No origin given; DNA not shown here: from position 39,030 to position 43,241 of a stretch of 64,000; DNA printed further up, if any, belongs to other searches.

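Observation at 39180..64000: PUL combining four sulfatases with two cytoplasmic GH94 phosphorylases: predicted pathway for a sulfated beta-glucoside polymer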

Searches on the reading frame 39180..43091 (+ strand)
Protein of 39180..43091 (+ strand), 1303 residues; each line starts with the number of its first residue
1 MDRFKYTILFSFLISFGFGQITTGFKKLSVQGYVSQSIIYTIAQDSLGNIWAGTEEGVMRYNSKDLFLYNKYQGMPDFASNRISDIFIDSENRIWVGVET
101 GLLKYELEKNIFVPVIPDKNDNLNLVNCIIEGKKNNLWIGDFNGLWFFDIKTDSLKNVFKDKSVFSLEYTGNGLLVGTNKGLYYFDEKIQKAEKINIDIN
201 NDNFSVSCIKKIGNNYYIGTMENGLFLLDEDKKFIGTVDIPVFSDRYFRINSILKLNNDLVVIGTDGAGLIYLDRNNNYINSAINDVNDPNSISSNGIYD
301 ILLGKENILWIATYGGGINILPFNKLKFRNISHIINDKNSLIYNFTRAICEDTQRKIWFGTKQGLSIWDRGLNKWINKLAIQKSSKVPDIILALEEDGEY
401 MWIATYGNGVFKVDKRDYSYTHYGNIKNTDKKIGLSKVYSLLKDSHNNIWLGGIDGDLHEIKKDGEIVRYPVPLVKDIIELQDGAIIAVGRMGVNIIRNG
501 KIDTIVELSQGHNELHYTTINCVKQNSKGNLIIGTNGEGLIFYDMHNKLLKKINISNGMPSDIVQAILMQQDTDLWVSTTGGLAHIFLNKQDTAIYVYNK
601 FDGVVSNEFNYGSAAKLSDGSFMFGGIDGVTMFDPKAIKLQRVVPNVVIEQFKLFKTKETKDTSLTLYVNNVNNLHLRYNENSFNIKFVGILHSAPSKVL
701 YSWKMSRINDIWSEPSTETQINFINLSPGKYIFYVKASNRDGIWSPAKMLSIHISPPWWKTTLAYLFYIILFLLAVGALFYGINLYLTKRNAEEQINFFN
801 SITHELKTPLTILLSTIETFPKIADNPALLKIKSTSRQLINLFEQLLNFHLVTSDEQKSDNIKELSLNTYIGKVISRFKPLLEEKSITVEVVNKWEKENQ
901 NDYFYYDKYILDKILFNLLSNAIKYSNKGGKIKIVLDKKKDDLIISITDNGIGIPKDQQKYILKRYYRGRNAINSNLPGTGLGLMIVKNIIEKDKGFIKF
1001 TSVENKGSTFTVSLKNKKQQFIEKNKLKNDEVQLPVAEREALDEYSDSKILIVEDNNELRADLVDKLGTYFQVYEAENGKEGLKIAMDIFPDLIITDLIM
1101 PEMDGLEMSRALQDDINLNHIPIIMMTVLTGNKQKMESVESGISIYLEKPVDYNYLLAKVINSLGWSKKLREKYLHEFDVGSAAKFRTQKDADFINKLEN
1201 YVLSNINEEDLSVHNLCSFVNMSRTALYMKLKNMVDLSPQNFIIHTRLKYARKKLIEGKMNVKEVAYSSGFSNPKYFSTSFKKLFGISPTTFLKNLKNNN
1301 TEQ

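Call 3: search_protein_families(library=pfam, proteins=[window:39180-43091:+])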
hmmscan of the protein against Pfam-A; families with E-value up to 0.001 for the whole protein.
window:39180-43091:+ (1303 aa): 7 families
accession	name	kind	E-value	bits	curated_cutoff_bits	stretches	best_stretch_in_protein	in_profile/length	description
PF07494.17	Reg_prop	-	9.3e-28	93.2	20.4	0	36-55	4-23/24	Two component regulator propeller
PF02518.31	HATPase_c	-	6.2e-25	88.2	26.4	1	910-1016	5-109/111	Histidine kinase-, DNA gyrase B-, and HSP90-like ATPase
PF12833.13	HTH_18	-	7.5e-19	68.2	33.6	1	1216-1294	1-79/80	Helix-turn-helix domain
PF00072.30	Response_reg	-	1.2e-18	67.7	30.2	1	1050-1160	1-110/111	Response regulator receiver domain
PF07495.19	Y_Y_Y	-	2.7e-15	56.4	26.6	1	694-754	3-64/65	Y_Y_Y domain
PF00165.29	HTH_AraC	-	1.3e-09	38.4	26.6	1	1259-1293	8-41/42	Bacterial regulatory helix-turn-helix proteins, AraC family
PF00512.31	HisKA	-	4e-06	27.2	26.9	1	796-849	3-60/66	His Kinase A (phospho-acceptor) domain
